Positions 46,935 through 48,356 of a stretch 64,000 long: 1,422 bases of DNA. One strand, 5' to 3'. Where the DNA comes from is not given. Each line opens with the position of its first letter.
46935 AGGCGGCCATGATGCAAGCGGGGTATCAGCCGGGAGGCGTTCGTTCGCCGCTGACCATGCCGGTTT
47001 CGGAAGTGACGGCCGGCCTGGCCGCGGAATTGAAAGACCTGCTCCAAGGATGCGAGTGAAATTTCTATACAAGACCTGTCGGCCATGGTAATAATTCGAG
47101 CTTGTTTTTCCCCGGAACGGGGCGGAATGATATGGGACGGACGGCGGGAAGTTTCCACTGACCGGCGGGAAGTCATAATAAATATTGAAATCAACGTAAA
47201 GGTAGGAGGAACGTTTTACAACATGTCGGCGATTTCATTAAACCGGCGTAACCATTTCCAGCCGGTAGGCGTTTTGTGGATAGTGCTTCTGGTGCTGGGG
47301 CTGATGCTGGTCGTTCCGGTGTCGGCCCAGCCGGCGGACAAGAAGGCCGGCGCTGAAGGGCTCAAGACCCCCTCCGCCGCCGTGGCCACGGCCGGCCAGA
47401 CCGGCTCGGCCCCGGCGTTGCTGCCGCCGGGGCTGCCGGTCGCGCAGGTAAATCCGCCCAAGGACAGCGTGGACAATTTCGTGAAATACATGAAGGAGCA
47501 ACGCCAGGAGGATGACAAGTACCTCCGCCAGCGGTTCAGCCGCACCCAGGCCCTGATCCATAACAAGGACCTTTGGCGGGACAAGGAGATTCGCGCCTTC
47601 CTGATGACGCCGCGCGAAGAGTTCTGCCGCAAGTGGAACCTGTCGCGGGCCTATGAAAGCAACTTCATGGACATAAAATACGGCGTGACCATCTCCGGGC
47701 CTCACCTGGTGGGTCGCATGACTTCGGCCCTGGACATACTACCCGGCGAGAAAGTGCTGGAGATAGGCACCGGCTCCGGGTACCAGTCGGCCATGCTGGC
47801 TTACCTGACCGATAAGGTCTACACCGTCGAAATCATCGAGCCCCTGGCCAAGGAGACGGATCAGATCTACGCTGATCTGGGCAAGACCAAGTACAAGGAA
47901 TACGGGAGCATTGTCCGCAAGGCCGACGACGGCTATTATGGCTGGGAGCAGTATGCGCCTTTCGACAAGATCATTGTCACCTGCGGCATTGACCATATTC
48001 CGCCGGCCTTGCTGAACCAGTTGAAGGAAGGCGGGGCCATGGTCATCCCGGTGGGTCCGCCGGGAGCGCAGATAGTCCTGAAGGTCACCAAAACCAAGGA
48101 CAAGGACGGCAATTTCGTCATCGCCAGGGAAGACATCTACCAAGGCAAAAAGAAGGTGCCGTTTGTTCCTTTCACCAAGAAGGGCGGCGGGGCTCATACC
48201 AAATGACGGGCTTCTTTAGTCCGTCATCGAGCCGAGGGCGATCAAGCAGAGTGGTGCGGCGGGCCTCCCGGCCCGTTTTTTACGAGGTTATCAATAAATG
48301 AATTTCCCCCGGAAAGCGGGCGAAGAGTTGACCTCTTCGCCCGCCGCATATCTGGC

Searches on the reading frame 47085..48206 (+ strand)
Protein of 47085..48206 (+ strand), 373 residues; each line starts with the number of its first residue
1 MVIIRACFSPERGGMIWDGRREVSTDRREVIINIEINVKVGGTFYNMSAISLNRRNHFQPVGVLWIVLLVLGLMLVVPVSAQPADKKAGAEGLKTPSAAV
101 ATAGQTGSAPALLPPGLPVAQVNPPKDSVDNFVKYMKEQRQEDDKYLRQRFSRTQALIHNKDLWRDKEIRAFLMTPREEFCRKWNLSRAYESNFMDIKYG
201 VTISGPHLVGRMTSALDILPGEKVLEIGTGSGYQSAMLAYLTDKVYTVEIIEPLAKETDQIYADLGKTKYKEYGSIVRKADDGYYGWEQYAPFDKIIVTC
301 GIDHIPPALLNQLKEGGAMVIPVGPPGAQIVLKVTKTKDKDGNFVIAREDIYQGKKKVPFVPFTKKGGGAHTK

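Call 78: search_protein_families(library=pfam, proteins=[window:47085-48206:+], max_evalue=0.001)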
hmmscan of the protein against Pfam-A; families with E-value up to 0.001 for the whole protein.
window:47085-48206:+ (373 aa): 2 families
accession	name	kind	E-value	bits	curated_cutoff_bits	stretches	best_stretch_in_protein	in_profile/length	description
PF01135.25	PCMT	-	3.2e-44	151.7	20.3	1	160-366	13-208/210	Protein-L-isoaspartate(D-aspartate) O-methyltransferase (PCMT)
PF00398.26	RrnaAD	-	0.00026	20.6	24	1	209-259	19-69/263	Ribosomal RNA adenine dimethylase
